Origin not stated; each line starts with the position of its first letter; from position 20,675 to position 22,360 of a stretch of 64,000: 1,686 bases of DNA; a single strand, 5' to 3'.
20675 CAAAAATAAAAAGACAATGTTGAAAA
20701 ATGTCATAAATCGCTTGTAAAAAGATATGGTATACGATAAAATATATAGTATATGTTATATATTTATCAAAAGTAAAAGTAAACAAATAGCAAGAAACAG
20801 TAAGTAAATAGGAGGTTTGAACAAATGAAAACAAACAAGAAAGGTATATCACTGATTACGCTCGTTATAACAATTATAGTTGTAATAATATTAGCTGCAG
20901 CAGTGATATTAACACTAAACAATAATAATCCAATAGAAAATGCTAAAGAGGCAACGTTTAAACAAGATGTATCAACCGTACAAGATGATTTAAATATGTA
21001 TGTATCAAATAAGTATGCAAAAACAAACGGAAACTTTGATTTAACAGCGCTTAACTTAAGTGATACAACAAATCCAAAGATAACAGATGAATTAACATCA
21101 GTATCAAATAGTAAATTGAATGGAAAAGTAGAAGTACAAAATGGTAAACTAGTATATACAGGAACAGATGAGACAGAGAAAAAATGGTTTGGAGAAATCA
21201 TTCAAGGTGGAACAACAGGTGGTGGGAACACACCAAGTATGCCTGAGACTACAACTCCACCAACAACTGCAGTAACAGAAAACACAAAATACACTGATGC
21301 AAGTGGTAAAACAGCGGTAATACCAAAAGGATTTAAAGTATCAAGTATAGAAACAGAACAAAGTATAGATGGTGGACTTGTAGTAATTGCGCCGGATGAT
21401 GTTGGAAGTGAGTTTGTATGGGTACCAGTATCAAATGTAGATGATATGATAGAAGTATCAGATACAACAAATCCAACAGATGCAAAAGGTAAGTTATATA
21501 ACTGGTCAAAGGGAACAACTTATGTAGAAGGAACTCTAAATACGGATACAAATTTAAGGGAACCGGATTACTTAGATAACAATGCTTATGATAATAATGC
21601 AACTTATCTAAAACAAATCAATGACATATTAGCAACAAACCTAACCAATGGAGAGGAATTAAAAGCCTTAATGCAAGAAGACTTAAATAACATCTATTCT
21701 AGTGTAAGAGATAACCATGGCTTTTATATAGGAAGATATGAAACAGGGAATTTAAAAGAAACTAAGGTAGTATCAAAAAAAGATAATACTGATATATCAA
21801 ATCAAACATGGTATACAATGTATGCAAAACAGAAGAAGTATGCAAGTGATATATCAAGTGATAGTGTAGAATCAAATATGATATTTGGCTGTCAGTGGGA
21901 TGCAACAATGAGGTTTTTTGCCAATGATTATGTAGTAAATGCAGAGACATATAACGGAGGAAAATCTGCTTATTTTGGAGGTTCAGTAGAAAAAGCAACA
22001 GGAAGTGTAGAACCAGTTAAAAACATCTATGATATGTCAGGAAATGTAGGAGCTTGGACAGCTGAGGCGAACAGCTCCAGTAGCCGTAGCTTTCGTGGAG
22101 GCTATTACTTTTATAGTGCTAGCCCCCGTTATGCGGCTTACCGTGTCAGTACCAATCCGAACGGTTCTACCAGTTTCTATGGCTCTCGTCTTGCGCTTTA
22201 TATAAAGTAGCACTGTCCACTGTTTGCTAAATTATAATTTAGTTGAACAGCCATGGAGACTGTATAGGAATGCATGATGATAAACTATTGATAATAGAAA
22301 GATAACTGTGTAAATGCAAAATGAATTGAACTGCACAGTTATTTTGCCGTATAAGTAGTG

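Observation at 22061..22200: DGR variable-region-like compositional island at the 3' end of the solitary FGE-domain gene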

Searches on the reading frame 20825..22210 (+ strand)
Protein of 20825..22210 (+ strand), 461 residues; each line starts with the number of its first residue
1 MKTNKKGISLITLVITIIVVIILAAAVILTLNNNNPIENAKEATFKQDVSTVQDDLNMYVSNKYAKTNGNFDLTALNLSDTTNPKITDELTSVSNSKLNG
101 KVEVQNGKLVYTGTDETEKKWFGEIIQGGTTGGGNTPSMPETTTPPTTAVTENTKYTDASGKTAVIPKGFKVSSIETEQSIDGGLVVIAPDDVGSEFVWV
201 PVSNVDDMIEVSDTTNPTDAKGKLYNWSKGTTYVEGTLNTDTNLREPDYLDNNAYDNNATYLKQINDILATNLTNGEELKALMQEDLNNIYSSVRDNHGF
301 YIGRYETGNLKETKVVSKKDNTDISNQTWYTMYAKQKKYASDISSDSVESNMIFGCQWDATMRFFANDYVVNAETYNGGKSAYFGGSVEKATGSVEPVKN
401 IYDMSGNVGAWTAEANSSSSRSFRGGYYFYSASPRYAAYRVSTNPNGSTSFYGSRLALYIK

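Call 9: search_protein_families(library=pfam, proteins=[window:20825-22210:+], max_evalue=0.01)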
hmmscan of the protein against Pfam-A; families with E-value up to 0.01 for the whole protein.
window:20825-22210:+ (461 aa): 0 families

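Call 10: find_homologous_proteins(query=window:20825-22207:+)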
Query window:20825-22207:+ (461 aa): 3273 proteins with E <= 0.001 among 8000 candidates; the best 120 are listed.
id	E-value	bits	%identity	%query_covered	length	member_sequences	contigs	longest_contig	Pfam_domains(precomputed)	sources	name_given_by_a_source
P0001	0.0e+0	1015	100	100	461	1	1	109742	-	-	-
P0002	1.5e-135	470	54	99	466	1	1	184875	-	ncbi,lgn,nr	ncbi:MAG: hypothetical protein PHP54_01335 [Clostridia bacterium]|nr:hypothetical protein [Clostridi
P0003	1.7e-135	470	54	99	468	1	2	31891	-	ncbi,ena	-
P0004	3.4e-133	463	54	99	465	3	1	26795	-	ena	-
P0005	4.6e-133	462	55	99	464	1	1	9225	-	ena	-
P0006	1.3e-132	461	54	99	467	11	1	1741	-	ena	-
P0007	2.6e-131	457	54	99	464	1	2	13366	-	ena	-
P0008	5.2e-131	456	54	100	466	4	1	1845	-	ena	-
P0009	8.4e-130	452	54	99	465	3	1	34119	-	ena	-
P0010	9.9e-130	451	54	99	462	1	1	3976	-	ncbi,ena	-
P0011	2.1e-129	450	54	99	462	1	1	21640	-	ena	-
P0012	2.3e-129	450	53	99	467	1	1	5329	-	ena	-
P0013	4.7e-129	449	55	100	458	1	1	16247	-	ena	-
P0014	5.2e-129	449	54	99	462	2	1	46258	-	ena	-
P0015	9.6e-129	448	54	99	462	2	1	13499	-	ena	-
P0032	8.2e-127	442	53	99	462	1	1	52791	-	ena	-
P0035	3.0e-126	440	53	99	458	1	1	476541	-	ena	-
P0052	5.6e-96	340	46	100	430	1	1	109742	-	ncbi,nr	ncbi:MAG: hypothetical protein PHP54_02605 [Clostridia bacterium]|nr:hypothetical protein [Clostridi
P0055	3.4e-95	338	47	100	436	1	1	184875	-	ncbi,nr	ncbi:MAG: hypothetical protein PHP54_01770 [Clostridia bacterium]|nr:hypothetical protein [Clostridi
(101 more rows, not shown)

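Call 13: find_encoding_contigs(protein=P0001, flank=10000, max_places=4)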
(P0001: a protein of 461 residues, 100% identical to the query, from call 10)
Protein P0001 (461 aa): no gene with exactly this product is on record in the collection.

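Call 14: find_encoding_contigs(protein=P0052, flank=10000, max_places=4)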
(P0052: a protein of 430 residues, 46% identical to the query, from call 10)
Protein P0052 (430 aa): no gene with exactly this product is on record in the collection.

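Call 15: find_encoding_contigs(protein=P0002, flank=10000, max_places=4)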
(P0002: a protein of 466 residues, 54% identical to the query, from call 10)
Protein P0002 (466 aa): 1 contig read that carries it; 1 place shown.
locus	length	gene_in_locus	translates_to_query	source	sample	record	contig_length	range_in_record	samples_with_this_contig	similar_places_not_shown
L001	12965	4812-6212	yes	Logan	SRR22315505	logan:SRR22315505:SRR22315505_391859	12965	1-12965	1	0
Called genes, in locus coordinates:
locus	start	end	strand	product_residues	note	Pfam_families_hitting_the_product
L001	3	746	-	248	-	?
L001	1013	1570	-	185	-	-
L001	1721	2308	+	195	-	PF00226:DnaJ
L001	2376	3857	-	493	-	PF09547:SpoIVA_ATPase, PF20438:SpoIVA_middle, PF20439:SpoIVA_C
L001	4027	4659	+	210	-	PF04536:TPM_phosphatase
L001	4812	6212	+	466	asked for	-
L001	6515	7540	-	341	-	PF00696:AA_kinase, PF22468:ACT_9 (weak)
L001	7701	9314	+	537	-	PF03323:GerA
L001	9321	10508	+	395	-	PF25198:Spore_GerAC_N, PF05504:Spore_GerAC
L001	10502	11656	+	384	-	PF03845:Spore_permease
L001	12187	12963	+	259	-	?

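Call 16: find_encoding_contigs(protein=P0035, flank=10000, max_places=4)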
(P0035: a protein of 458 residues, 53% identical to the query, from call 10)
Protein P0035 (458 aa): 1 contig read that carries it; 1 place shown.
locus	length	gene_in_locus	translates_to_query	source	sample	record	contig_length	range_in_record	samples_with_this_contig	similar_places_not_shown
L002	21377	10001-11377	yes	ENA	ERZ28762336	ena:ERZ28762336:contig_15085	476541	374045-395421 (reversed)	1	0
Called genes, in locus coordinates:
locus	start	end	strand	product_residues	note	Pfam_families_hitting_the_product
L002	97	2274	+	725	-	PF03717:PBP_dimer, PF00905:Transpeptidase, PF03793:PASTA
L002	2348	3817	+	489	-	PF01225:Mur_ligase, PF08245:Mur_ligase_M, PF02875:Mur_ligase_C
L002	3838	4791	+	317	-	PF10555:MraY_sig1 (weak), PF00953:Glycos_transf_4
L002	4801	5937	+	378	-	PF01098:FTSW_RODA_SPOVE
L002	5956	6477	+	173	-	-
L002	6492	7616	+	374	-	PF03033:Glyco_transf_28, PF13528:Glyco_trans_1_3 (faint), PF04101:Glyco_tran_28_C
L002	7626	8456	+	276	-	PF08478:POTRA_1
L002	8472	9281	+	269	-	PF05949:DUF881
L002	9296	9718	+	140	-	PF06947:DUF1290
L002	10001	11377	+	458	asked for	-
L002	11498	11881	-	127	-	-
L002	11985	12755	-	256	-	PF02498:Bro-N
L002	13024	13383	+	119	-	PF12670:DUF3792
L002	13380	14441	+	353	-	PF13180:PDZ_2 (weak), PF05580:Peptidase_S55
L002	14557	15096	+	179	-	PF04542:Sigma70_r2, PF08281:Sigma70_r4_2, PF04545:Sigma70_r4 (weak)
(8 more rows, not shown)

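Call 26: find_related_loci(query=A1, collection=genome_contigs, flank=10000)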
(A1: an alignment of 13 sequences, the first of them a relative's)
Query A1 (461 aa) in genome_contigs; peptide patterns used: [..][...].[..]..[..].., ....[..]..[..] (x = any residue, [..] = any of these).
600 stretches matched a pattern (row limit reached: there are more); 177 encode a relative of the query (tblastn E <= 1e-3); the best 80 are kept; 80 distinct loci.
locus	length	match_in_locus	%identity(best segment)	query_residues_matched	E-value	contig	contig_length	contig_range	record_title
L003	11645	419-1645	31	7-460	1e-46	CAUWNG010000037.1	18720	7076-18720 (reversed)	MAG: uncultured Clostridia bacterium isolate SRS15956990__bin20 genome assembly, contig: SRS15956990_NODE_2179_length_18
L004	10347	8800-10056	31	2-460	5e-43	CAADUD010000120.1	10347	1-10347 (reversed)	MAG TPA_asm: Clostridia bacterium, isolate HGM13671, WGS project CAADUD010000000 data, contig: ERS235554_46_k99_107601,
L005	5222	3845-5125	31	2-461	1e-37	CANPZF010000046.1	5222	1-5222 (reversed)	MAG: uncultured Clostridia bacterium isolate Lapin-004__bin73 genome assembly, contig: Lapin-004__NODE_21590_length_5222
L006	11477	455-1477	32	141-460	1e-35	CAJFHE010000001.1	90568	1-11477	uncultured Clostridia bacterium isolate Chicken_16_mag_166 genome assembly, contig: MAGpy_11413_16_idba_bin_166_fascaffo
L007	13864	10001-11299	30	5-461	1e-35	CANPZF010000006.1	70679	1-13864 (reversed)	MAG: uncultured Clostridia bacterium isolate Lapin-004__bin73 genome assembly, contig: Lapin-004__NODE_382_length_70679_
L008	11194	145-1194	32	149-461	2e-33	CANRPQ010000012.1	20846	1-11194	MAG: uncultured Clostridia bacterium isolate Lapin-017__bin58 genome assembly, contig: Lapin-017__NODE_1362_length_20846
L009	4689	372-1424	31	158-461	2e-33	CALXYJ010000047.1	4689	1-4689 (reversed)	MAG: uncultured Clostridia bacterium isolate BRZ_IC__bin128 genome assembly, contig: BRZ_IC__NODE_22316_length_4689_cov_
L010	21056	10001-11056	33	150-461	3e-33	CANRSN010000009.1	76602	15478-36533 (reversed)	MAG TPA_asm: uncultured Clostridiaceae bacterium isolate SRR15730535_bin.30_metawrap_v1.3_MAG genome assembly, contig: N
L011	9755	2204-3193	32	166-460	3e-33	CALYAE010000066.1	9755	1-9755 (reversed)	MAG: uncultured Clostridia bacterium isolate E13__bin84 genome assembly, contig: E13__k127_2107242, whole genome shotgun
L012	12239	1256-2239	33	154-461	3e-33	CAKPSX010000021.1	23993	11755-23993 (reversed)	MAG: uncultured Clostridia bacterium isolate REFINED_METABAT215_TOP10_CONTIGS_1500_ASSEMBLY_K77_MERGED__Hadza_MoBio_hadz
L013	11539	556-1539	32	154-461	6e-33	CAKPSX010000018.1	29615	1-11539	MAG: uncultured Clostridia bacterium isolate REFINED_METABAT215_TOP10_CONTIGS_1500_ASSEMBLY_K77_MERGED__Hadza_MoBio_hadz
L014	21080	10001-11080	32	151-460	1e-32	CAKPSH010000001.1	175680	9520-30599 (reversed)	MAG: uncultured Clostridia bacterium isolate REFINED_METABAT215_TOP10_CONTIGS_1500_ASSEMBLY_K77_MERGED__Hadza_MoBio_hadz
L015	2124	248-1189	32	158-448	3e-33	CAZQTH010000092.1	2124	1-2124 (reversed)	MAG TPA_asm: uncultured Clostridium sp. isolate SRP141132_co1_29 genome assembly, contig: NODE_48698_length_2124_cov_67.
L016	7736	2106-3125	32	145-461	2e-32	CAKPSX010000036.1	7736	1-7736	MAG: uncultured Clostridia bacterium isolate REFINED_METABAT215_TOP10_CONTIGS_1500_ASSEMBLY_K77_MERGED__Hadza_MoBio_hadz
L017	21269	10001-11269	33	5-460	1e-32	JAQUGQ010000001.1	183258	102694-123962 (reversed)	MAG: Clostridia bacterium isolate STCSWMC_228 NODE_72_length_183258_cov_6.670760_ST_CSWMC, whole genome shotgun sequence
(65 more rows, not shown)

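Call 28: find_encoding_contigs(protein=P0055, flank=10000, max_places=4)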
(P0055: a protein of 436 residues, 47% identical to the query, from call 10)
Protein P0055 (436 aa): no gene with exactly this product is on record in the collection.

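Call 41: find_encoding_contigs(protein=P0032, flank=10000, max_places=3)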
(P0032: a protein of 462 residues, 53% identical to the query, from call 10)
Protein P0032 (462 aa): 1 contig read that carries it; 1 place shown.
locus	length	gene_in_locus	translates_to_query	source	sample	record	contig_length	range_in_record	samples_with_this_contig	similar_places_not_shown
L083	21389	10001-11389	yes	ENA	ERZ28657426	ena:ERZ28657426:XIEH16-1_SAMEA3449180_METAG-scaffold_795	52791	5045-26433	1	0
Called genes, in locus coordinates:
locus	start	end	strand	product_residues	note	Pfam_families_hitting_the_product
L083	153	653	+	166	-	-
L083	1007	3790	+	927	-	PF00133:tRNA-synt_1, PF09334:tRNA-synt_1g, PF01406:tRNA-synt_1e (weak), PF08264:Anticodon_1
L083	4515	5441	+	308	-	PF00005:ABC_tran, PF13304:AAA_21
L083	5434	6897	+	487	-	PF12679:ABC2_membrane_2, PF12698:ABC2_membrane_3, PF10920:DUF2705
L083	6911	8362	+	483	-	PF12679:ABC2_membrane_2, PF12698:ABC2_membrane_3, PF10920:DUF2705, PF12730:ABC2_membrane_4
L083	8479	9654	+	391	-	PF00266:Aminotran_5, PF01212:Beta_elim_lyase (weak)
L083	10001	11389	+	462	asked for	-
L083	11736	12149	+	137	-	PF01624:MutS_I (weak)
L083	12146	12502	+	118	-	PF22296:bAvd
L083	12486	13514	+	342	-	PF00078:RVT_1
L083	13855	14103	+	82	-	-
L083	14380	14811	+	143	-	PF02381:MraZ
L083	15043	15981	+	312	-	PF01795:Methyltransf_5, PF13847:Methyltransf_31 (faint)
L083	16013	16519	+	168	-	-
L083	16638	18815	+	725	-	PF03717:PBP_dimer, PF00905:Transpeptidase, PF03793:PASTA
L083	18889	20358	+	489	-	PF01225:Mur_ligase, PF08245:Mur_ligase_M, PF02875:Mur_ligase_C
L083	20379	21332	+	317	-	PF10555:MraY_sig1 (weak), PF00953:Glycos_transf_4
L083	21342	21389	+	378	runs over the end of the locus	PF01098:FTSW_RODA_SPOVE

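Call 45: search_solved_structures(query=A1, max_evalue=1, show_alignments=2)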
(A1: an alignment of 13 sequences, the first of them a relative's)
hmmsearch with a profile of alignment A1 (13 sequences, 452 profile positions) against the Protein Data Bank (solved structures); distinct sequences matched with E-value up to 1: 12.
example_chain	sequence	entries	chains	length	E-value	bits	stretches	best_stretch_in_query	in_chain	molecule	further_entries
1y4j_A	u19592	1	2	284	0.00021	23.4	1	391-449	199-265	Sulfatase modifying factor 2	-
9egp_A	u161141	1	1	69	0.013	17.5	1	3-62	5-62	Geopilin domain 1 protein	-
9myj_B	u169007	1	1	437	0.016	17.2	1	393-411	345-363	Lipoprotein, putative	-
9p6h_B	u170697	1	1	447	0.018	17.1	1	393-411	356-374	Lipoprotein, putative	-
8pfb_G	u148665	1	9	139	0.024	16.6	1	10-70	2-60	Type IV pilin PilE1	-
9mzu_A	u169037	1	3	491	0.024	16.6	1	393-411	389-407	PorK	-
9ots_A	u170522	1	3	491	0.024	16.6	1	393-411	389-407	Por secretion system protein porK/gldK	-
6rz4_A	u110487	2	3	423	0.15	14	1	13-90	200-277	Cysteinyl leukotriene receptor 1,Soluble cytochrome b562,Cysteinyl leukotriene receptor 1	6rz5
5aoh_A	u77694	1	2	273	0.25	13.3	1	357-430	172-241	Spore coat protein CotH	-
7tgg_A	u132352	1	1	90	0.46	12.4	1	3-62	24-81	Geopilin domain 1 protein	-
2y3c_A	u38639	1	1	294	0.49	12.3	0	391-449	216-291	TREPONEMA DENTICOLA VARIABLE PROTEIN 1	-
7ukg_I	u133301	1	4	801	0.97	11.3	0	4-47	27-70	Dipeptidyl-peptidase 6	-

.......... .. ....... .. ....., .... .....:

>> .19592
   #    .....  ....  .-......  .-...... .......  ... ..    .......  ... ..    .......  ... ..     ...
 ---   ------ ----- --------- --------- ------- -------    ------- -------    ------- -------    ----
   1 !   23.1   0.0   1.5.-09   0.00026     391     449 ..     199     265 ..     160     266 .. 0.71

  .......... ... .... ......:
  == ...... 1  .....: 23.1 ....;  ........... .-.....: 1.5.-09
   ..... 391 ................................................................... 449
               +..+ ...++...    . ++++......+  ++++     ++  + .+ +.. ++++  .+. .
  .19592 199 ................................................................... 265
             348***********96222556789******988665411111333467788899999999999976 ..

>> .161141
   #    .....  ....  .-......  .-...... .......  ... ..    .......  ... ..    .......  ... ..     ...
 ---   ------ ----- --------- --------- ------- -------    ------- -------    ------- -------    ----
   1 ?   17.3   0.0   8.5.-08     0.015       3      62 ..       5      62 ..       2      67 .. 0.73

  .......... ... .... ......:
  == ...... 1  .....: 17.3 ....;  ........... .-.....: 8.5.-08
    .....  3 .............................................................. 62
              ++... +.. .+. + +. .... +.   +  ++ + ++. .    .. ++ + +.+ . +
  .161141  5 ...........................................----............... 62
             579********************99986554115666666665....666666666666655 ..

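Call 55: predict_structure(alignment_id=A1)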
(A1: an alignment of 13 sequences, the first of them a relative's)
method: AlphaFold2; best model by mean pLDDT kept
length: 461 residues; sequences in the alignment: 13
mean_pLDDT: 62.2   pTM: 0.57
mean pLDDT of the five models: 62.2, 56.6, 51.0, 48.3, 46.0
residues with pLDDT >= 90: 9; 70-90: 185; 50-70: 129; < 50: 138
segments of 3 or more residues with pLDDT < 50: 1-7, 29-31, 80-84, 213-220, 228-235, 306-323, 367-420, 422-454
pLDDT, mean of each block of 10 residues (from residue 1): 46 74 56 62 80 71 57 58 50 67 73 81 70 56 87 84 84 82 79 75 69 48 55 49 64 77 89 90 81 74 55 43 57 76 67 71 55 35 35 34 36 39 44 38 33 57 69
secondary structure, 60 per line:
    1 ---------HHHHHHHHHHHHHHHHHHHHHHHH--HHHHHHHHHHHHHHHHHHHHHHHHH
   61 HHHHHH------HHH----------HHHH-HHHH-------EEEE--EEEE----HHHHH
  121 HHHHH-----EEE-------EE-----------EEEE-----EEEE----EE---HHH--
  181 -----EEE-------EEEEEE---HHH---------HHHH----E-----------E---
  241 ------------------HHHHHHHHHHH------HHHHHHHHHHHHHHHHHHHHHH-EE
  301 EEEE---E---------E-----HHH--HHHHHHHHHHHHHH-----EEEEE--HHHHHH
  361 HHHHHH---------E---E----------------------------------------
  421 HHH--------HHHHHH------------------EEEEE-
elements in order: H10-33 H36-66 H86-89 H91-94 E102-105 E108-111 H116-125 E131-133 E154-157 E163-166 E186-188 E196-201 H217-220 H259-269 H276-297 E299-304 H329-342 E348-352 H355-366 H432-437 E456-460

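Call 57: search_protein_families(library=pfam, proteins=[window:20825-22210:+, L083:11736-12149:+, L083:12146-12502:+, L083:12486-13514:+, L083:13855-14103:+, L083:10001-11389:+], max_evalue=10)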
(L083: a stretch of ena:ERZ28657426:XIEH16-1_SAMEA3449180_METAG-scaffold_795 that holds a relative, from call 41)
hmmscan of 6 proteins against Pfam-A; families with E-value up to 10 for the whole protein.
window:20825-22210:+ (461 aa): 2 families
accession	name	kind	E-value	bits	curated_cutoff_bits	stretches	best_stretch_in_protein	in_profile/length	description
PF19991.5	HMA_2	-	0.014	15.8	30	1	20-75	68-120/154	Heavy metal associated domain 2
PF00862.26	GT-B_Sucrose_synth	-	0.024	13.9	23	1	282-373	127-216/290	Sucrose synthase first GT-B domain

L083:11736-12149:+ (137 aa): 1 family
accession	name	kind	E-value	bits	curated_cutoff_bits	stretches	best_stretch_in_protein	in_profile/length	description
PF01624.25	MutS_I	-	1.2e-06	29.1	20.6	1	3-66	3-71/113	MutS domain I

L083:12146-12502:+ (118 aa): 1 family
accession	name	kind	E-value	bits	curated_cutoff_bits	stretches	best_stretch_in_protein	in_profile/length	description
PF22296.2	bAvd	-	4.4e-12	46.9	40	1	9-109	6-106/107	bAvd-like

L083:12486-13514:+ (342 aa): 4 families
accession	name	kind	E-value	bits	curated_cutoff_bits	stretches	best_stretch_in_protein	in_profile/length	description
PF00078.32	RVT_1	-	4e-18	66.3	29.6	1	75-278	11-205/205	Reverse transcriptase (RNA-dependent DNA polymerase)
PF23289.1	Spectrin_5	-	0.12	12.9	27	1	233-264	6-37/80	Guanine nucleotide exchange factor DBS-like, spectrin-like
PF22746.1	SHOCT-like_DUF2089-C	-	0.17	12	27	1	305-318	11-24/32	SHOCT-like domain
PF19110.5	DUF5797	-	0.28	11.3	25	1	208-243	34-65/163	Family of unknown function (DUF5797)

L083:13855-14103:+ (82 aa): 0 families

L083:10001-11389:+ (462 aa): 2 families
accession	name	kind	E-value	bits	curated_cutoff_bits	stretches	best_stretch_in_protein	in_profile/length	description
PF03781.23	FGE-sulfatase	-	0.0046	17.1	23.3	1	383-421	154-196/255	Sulfatase-modifying factor enzyme 1-like domain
PF14030.11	DUF4245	-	0.57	10.6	30.1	1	313-365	113-162/165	Protein of unknown function (DUF4245)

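Call 58: fold_search(model_id=the predicted structure, library=pdb)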
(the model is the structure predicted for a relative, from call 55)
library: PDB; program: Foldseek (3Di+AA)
matches with E <= 10: 27; with E <= 0.001: 0
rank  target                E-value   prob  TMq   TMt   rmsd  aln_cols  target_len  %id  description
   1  3ctq                  2.7e+00  0.06  0.08  0.11   6.3        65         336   11  Structure of MAP kinase p38 in complex with a 1-o-tolyl-1,2,3-triazole-4-carboxamide (released 2008-05-27)
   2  2qg7_A                3.2e+00  0.01  0.08  0.09  21.9       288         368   10  Plasmodium vivax ethanolamine kinase Pv091845 (released 2007-07-24)
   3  7w1a_B                3.6e+00  0.01  0.08  0.11  19.7       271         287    8  Crystal Structure of MPH-E in complex with GMP and Azithromycin (released 2023-04-26)
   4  3gfa_A                5.0e+00  0.01  0.08  0.15  13.9       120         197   13  Crystal structure of a putative nitroreductase in complex with fmn (cd3205) from clostridium difficile 630 at 1.35 A r (released 2009-03-17)
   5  6o38_C                6.0e+00  0.04  0.04  0.04   5.3        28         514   21  Structure of a chaperone-substrate complex (released 2019-07-24)
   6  4maf_H                6.0e+00  0.01  0.05  0.05  23.6        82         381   11  Soybean ATP Sulfurylase (released 2014-03-12)
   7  1azx_I                6.3e+00  0.01  0.06  0.07  12.5       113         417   11  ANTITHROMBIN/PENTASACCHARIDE COMPLEX (released 1999-01-13)
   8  9b8t_A                6.3e+00  0.01  0.04  0.02  10.9        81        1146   11  Human polymerase epsilon bound to PCNA and DNA in the nucleotide bound state (released 2024-09-11)
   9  6o38_A                6.7e+00  0.04  0.04  0.03   5.3        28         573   21  Structure of a chaperone-substrate complex (released 2019-07-24)
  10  7bdq                  7.0e+00  0.04  0.10  0.12   5.5        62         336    8  MAPK14 bound with SR300 (released 2021-03-03)
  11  2wzv_B                7.0e+00  0.02  0.09  0.16  10.1       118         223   10  Crystal structure of the FMN-dependent nitroreductase NfnB from Mycobacterium smegmatis (released 2010-07-14)
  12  6psy_A                7.0e+00  0.01  0.08  0.04  19.6       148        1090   17  Cryo-EM structure of S. cerevisiae Drs2p-Cdc50p in the autoinhibited apo form (released 2019-09-25)
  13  9vdl                  7.0e+00  0.01  0.06  0.04  19.2       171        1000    9  Cryo-EM structure of human ATP9A in BeF-bound E2P state closed form (released 2025-09-03)
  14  9nea_A                7.0e+00  0.01  0.04  0.03  13.0       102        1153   14  Human polymerase epsilon bound to PCNA and DNA with a pre-existing mismatch in the blocked conformation II (released 2025-06-04)
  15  2beh_I                7.4e+00  0.01  0.06  0.07  13.2       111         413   12  Crystal structure of antithrombin variant S137A/V317C/T401C with plasma latent antithrombin (released 2005-11-01)
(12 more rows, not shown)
